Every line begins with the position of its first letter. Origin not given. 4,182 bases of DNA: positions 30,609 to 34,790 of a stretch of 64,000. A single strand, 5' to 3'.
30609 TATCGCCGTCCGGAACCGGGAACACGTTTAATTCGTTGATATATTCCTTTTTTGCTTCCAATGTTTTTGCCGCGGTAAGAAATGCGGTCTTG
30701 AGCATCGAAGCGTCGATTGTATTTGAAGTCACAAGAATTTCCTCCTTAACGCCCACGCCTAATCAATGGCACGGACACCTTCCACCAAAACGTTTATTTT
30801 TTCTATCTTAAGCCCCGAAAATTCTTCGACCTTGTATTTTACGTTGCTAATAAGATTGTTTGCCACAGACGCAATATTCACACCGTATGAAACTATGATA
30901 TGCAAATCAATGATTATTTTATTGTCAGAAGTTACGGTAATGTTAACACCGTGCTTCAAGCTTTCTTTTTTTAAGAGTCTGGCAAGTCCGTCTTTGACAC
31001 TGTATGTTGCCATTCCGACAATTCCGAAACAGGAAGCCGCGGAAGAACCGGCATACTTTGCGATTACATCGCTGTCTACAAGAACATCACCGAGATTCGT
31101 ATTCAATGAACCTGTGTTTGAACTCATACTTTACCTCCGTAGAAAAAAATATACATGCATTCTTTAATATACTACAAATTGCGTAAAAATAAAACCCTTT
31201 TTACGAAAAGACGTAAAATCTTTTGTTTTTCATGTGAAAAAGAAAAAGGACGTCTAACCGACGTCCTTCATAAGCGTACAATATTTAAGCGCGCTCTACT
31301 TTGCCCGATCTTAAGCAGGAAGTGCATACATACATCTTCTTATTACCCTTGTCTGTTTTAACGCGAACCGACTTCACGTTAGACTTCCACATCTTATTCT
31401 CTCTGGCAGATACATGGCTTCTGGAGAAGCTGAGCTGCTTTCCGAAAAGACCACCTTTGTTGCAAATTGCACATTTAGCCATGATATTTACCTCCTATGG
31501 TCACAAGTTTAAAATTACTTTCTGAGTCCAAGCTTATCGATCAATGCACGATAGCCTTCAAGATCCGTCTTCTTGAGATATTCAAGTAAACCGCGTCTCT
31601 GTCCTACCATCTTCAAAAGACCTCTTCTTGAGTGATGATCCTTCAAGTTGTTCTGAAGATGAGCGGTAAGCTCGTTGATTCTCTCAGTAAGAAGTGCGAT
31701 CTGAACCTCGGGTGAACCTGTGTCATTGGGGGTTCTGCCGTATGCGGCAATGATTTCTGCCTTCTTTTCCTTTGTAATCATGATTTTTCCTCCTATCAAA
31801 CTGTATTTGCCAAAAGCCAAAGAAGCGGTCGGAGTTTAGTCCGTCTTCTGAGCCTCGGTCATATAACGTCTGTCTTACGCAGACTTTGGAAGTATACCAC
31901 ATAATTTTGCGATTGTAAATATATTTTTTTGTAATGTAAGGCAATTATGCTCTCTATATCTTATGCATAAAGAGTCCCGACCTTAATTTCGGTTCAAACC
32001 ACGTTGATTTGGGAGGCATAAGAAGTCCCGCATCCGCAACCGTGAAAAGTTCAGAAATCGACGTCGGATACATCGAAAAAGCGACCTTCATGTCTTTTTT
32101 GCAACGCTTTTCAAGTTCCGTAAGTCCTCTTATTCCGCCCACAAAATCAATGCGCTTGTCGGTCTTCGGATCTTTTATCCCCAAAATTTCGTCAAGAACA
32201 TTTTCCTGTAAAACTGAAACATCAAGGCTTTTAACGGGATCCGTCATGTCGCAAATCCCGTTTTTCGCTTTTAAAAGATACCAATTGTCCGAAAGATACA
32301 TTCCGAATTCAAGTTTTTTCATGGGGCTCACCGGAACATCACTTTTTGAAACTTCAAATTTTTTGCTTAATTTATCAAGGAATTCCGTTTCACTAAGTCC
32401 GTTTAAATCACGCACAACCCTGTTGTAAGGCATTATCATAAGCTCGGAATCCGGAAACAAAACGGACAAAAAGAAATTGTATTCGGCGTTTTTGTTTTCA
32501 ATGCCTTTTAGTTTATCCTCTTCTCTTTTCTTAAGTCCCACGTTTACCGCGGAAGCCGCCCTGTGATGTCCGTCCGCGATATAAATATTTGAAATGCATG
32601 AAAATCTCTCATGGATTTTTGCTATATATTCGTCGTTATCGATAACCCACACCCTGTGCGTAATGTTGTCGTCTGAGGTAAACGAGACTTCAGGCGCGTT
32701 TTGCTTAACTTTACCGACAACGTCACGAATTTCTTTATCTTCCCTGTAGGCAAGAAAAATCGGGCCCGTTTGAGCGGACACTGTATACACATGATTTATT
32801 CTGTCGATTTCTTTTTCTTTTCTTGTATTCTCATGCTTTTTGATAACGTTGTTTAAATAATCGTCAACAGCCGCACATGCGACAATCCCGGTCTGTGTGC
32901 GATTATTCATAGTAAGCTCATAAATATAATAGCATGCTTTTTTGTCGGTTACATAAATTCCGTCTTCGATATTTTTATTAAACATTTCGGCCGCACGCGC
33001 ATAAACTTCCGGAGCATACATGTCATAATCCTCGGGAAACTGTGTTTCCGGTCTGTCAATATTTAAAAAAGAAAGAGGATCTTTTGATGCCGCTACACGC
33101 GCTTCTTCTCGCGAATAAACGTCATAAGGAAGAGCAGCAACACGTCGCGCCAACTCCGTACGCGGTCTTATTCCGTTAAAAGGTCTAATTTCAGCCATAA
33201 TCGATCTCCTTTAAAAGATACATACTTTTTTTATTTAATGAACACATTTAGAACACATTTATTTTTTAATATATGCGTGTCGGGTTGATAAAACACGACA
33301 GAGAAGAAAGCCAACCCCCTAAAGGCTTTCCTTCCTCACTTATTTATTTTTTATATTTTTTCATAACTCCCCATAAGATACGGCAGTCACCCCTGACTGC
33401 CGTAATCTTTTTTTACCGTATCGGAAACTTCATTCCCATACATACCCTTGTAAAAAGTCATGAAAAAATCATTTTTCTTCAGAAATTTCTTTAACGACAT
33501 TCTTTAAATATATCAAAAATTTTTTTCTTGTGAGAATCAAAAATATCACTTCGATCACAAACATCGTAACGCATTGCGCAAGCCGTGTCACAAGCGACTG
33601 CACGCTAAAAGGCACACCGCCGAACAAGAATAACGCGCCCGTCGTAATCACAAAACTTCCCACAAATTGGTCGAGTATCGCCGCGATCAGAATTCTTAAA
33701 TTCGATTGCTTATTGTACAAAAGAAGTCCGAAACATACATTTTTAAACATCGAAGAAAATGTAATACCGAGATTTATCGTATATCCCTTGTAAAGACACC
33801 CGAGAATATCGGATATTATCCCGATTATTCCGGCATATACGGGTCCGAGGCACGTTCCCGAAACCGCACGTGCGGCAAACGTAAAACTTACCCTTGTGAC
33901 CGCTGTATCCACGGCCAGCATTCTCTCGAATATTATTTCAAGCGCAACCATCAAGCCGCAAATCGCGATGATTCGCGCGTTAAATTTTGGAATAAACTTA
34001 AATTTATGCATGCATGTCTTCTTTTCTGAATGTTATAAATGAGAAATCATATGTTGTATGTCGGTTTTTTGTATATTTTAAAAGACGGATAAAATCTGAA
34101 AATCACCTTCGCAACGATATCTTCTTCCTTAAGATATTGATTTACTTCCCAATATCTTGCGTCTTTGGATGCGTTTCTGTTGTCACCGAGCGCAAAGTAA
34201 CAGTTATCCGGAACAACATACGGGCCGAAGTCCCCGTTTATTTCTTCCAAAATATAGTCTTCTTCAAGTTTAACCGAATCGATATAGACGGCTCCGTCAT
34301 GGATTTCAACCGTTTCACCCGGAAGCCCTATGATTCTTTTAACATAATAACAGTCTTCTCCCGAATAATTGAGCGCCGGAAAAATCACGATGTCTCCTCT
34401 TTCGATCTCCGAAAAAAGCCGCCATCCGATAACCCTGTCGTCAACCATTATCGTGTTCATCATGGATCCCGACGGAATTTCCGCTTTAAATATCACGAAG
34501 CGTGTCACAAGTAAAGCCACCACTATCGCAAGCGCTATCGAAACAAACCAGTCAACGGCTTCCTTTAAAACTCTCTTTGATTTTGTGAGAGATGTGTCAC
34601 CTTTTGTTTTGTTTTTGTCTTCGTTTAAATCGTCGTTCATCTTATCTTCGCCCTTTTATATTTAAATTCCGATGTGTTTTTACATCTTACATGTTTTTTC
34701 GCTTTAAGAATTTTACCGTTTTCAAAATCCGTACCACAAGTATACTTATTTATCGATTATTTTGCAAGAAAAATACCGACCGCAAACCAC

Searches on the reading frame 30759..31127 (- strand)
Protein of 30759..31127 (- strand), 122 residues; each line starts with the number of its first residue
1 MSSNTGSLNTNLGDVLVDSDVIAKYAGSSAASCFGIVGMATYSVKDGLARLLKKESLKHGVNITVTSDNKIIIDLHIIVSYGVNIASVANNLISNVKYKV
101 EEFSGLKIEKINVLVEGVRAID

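Call 53: search_protein_families(library=pfam, proteins=[window:30759-31127:-], max_evalue=0.0001)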
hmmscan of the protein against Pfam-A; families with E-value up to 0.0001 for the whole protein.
window:30759-31127:- (122 aa): 1 family
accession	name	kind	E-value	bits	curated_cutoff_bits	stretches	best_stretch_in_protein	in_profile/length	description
PF03780.18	Asp23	-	9.4e-30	103.7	28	1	12-119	2-108/108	Asp23 family, cell envelope-related function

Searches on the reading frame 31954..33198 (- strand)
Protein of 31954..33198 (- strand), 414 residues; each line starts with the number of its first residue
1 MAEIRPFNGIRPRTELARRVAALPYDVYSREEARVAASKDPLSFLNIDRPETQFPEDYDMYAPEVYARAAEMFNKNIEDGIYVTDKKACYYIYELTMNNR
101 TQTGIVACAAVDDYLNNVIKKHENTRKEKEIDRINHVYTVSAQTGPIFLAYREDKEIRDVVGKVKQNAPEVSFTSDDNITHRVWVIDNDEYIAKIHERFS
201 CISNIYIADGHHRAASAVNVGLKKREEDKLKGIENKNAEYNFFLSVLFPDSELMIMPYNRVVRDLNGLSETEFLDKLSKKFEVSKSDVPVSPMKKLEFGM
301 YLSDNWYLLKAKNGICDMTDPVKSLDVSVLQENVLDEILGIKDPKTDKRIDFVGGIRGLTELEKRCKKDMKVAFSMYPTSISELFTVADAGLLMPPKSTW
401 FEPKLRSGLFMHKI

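Call 99: search_protein_families(library=pfam, proteins=[window:31954-33198:-], max_evalue=0.00001)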
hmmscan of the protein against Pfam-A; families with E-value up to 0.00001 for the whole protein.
window:31954-33198:- (414 aa): 1 family
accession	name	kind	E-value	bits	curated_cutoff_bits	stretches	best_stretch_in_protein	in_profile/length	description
PF06245.16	DUF1015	-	7.8e-115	383.7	25.8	1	4-328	1-325/325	Protein of unknown function (DUF1015)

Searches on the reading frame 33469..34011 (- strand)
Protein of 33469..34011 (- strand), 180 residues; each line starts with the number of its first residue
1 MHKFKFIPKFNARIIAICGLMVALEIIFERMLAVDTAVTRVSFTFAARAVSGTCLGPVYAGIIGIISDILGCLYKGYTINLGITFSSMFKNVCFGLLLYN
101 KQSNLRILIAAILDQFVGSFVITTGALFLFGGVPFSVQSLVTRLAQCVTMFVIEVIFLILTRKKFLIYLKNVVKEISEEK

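Call 53: search_protein_families(library=pfam, proteins=[window:33469-34011:-], max_evalue=0.0001)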
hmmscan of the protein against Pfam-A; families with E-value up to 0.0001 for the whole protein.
window:33469-34011:- (180 aa): 2 families
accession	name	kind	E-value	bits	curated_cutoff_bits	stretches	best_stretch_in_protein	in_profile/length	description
PF07155.17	ECF-ribofla_trS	-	5.3e-10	40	26.7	1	10-159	2-168/172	ECF-type riboflavin transporter, S component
PF12822.12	ECF_trnsprt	-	1.3e-08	35.5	30.7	1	15-155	3-146/169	ECF transporter, substrate-specific component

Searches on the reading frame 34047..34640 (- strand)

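Call 53: search_protein_families(library=pfam, proteins=[window:34047-34640:-], max_evalue=0.0001)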
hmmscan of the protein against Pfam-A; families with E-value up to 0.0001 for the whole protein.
window:34047-34640:- (197 aa): 1 family
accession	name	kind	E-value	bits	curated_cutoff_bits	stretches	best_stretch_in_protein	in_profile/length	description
PF10502.14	Peptidase_S26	-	9.2e-38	130.3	22.9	1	29-184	2-168/168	Signal peptidase, peptidase S26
